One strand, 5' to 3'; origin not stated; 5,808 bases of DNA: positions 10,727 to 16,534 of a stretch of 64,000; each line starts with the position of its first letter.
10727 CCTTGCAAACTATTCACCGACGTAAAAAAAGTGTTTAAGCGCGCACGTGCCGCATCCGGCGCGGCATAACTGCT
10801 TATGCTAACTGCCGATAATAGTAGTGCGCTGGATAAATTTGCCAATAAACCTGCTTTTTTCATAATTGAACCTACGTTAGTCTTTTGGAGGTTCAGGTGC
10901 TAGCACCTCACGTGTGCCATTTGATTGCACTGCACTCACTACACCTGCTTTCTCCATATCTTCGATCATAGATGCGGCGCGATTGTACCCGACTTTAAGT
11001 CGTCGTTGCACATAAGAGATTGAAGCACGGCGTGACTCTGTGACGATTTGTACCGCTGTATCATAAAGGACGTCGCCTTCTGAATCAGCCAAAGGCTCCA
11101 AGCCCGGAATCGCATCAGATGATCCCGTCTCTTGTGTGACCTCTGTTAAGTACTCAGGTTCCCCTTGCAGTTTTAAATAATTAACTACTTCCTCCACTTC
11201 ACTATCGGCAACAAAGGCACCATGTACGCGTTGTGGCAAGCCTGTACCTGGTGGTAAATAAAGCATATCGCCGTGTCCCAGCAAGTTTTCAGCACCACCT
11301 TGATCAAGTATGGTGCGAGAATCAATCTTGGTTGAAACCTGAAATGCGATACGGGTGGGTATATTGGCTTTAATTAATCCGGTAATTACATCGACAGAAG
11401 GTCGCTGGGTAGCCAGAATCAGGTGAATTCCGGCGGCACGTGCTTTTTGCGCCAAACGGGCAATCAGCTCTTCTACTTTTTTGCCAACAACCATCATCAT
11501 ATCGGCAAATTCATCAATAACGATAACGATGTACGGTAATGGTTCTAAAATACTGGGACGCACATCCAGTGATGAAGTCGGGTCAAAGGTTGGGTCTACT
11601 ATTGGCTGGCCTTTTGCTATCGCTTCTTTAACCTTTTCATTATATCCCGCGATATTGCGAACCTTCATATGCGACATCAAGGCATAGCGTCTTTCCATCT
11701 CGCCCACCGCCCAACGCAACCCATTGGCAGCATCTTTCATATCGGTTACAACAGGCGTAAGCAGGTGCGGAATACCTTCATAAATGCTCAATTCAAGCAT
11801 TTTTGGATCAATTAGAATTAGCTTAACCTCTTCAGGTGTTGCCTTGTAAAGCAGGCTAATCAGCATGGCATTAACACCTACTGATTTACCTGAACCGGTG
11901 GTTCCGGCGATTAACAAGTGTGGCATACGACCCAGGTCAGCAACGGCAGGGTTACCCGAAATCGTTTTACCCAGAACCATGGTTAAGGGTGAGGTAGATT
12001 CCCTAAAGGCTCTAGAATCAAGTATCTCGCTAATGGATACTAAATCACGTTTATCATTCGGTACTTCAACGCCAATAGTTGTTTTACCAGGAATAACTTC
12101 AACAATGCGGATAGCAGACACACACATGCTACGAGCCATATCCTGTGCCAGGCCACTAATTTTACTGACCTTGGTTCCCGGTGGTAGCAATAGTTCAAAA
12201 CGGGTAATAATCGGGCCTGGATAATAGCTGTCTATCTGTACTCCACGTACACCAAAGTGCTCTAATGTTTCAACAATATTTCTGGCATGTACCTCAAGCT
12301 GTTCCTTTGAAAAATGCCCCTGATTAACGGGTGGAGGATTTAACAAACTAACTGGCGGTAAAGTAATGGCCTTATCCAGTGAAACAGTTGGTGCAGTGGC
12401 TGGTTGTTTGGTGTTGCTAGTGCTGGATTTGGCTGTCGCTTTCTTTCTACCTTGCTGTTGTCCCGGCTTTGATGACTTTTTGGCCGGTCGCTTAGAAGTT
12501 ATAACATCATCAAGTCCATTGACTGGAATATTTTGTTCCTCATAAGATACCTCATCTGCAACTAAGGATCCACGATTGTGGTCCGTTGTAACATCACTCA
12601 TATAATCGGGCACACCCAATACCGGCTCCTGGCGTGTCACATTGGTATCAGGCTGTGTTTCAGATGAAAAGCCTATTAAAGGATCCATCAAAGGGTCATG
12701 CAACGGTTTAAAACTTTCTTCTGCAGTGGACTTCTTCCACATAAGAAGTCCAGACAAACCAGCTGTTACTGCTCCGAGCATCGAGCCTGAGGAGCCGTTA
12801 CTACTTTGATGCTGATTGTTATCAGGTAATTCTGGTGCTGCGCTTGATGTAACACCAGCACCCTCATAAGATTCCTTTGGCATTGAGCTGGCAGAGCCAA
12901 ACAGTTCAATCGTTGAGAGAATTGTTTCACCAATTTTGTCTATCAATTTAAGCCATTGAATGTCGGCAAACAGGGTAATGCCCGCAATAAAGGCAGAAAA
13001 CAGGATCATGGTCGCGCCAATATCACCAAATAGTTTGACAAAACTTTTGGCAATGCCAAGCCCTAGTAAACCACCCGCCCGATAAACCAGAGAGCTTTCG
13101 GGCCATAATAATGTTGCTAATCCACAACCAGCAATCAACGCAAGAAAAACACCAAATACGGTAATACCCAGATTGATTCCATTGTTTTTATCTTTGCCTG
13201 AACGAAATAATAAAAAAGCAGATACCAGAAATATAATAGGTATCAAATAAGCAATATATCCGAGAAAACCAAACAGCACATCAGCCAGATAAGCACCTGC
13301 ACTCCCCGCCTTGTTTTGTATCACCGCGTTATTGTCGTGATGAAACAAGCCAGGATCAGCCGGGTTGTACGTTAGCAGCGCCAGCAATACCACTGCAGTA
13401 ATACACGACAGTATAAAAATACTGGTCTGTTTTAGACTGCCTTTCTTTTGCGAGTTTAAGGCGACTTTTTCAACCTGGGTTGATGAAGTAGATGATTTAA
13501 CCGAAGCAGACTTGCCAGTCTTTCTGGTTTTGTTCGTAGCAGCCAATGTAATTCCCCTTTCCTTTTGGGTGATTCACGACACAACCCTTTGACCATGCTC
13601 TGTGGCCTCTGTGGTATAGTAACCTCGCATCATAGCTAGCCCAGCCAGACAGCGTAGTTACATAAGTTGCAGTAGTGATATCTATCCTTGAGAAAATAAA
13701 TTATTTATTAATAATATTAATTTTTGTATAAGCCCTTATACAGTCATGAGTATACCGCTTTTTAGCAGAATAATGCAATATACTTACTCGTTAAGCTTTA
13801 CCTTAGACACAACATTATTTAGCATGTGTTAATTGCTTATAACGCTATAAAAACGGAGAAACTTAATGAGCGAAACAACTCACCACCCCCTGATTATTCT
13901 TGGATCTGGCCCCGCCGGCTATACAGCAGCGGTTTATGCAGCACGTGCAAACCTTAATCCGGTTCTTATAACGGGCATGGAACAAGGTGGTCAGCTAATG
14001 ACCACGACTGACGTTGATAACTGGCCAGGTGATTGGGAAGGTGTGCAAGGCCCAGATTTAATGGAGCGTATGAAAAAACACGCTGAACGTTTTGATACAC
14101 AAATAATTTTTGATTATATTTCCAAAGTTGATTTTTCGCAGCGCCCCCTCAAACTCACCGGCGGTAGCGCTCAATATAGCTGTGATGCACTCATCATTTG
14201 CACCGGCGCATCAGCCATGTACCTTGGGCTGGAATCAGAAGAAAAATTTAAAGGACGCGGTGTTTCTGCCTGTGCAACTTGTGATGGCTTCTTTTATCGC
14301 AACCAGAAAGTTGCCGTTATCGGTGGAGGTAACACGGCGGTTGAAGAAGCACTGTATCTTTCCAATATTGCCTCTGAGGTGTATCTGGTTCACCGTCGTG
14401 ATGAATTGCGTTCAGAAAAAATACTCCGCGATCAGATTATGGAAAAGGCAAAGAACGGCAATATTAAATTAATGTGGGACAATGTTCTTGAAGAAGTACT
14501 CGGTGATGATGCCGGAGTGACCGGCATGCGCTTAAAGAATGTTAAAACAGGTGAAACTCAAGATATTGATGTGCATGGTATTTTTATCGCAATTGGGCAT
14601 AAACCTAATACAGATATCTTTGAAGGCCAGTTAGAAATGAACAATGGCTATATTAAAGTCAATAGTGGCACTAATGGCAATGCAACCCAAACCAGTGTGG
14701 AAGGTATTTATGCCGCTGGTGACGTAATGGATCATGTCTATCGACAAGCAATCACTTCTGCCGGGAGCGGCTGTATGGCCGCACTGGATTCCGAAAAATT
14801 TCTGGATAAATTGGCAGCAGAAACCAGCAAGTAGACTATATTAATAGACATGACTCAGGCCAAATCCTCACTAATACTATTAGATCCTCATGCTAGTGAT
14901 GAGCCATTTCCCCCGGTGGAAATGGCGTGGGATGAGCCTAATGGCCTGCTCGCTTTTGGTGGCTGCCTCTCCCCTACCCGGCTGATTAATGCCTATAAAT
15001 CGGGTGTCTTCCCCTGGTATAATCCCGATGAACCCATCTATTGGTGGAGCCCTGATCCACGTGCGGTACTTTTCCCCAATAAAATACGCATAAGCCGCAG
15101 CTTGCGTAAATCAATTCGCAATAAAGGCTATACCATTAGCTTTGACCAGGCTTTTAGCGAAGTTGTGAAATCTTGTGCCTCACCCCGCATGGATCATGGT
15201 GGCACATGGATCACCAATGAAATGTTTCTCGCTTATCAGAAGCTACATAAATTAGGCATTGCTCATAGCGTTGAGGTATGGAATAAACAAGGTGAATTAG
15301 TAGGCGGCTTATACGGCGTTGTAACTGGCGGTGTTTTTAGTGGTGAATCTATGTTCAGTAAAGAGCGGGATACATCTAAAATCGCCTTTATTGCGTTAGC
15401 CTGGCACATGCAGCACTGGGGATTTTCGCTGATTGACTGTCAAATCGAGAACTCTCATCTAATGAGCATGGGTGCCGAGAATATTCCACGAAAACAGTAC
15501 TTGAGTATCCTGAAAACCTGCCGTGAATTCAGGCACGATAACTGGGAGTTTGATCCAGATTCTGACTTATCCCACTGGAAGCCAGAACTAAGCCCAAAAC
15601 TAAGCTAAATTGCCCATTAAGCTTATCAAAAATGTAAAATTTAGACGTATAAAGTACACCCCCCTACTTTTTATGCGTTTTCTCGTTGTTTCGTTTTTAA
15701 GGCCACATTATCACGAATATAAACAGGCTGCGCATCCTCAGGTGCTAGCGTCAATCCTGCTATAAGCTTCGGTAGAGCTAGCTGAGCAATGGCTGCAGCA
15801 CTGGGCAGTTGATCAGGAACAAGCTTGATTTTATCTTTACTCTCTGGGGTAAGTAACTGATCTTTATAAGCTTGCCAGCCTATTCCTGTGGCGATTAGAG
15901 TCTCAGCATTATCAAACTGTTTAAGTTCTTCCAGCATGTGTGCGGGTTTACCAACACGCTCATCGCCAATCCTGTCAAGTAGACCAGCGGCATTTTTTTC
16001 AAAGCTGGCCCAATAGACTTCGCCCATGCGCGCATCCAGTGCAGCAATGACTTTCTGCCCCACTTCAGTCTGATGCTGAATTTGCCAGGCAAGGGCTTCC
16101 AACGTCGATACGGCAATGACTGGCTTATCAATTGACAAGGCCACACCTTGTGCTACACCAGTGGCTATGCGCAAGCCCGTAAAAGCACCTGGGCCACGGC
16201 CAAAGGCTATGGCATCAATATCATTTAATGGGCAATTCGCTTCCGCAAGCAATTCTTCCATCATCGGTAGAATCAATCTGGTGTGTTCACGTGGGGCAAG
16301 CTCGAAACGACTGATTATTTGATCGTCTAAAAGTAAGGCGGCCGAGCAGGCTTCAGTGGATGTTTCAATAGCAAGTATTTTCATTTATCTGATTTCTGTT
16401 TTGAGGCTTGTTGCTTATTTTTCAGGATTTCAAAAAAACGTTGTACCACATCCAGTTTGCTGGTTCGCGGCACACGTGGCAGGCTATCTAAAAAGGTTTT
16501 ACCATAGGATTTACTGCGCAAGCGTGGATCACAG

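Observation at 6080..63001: Dense family of ~35-bp C6-7-core repeats: 16 motif copies at 14 loci in 64 kb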

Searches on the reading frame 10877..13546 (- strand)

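Call 57: search_protein_families(library=pfam, max_evalue=0.00001, proteins=[window:10877-13546:-])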
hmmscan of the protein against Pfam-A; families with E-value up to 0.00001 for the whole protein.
window:10877-13546:- (889 aa): 4 families
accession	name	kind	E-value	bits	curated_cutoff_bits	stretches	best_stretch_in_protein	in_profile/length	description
PF01580.24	FtsK_SpoIIIE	-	6.2e-78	261.7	24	1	505-718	2-221/221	FtsK/SpoIIIE family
PF13491.11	FtsK_4TM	-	9e-32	110.5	23.1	1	39-206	5-171/171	4TM region of DNA translocase FtsK/SpoIIIE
PF17854.6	FtsK_alpha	-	2.2e-27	95.7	22.9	1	396-497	1-101/101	FtsK alpha domain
PF09397.16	FtsK_gamma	-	1.2e-24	86.2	30.6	1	823-883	2-62/63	Ftsk gamma domain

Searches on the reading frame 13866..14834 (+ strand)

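Call 57: search_protein_families(library=pfam, max_evalue=0.00001, proteins=[window:13866-14834:+])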
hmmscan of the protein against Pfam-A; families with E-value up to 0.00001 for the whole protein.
window:13866-14834:+ (322 aa): 3 families
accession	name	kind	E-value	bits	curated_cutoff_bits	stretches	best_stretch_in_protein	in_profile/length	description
PF07992.20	Pyr_redox_2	-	2.5e-53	181.8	26.1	1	9-301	3-290/291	Pyridine nucleotide-disulphide oxidoreductase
PF13738.12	Pyr_redox_3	-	1.5e-17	64.2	30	1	63-285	81-305/305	Pyridine nucleotide-disulphide oxidoreductase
PF00070.33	Pyr_redox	-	6e-16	59.2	22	1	148-224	1-80/82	Pyridine nucleotide-disulphide oxidoreductase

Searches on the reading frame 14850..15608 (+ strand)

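Call 57: search_protein_families(library=pfam, max_evalue=0.00001, proteins=[window:14850-15608:+])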
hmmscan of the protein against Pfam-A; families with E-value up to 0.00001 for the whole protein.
window:14850-15608:+ (252 aa): 1 family
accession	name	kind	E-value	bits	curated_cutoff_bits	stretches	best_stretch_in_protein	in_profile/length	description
PF03588.20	Leu_Phe_trans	-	2.2e-74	249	22.7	1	42-213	1-171/171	Leucyl/phenylalanyl-tRNA protein transferase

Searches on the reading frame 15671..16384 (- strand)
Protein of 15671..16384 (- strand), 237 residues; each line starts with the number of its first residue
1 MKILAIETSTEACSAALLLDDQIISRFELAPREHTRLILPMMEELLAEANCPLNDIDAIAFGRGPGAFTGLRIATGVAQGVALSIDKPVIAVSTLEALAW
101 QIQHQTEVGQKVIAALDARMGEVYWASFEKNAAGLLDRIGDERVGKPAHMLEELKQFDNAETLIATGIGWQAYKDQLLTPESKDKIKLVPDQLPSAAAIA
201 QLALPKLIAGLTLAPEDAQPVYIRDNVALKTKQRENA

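Call 57: search_protein_families(library=pfam, max_evalue=0.00001, proteins=[window:15671-16384:-])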
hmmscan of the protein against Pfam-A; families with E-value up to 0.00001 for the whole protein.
window:15671-16384:- (237 aa): 1 family
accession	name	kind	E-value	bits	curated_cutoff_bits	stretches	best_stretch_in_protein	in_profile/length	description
PF00814.31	TsaD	-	3.9e-33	115.7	24.8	1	28-228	23-260/264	tRNA N6-adenosine threonylcarbamoyltransferase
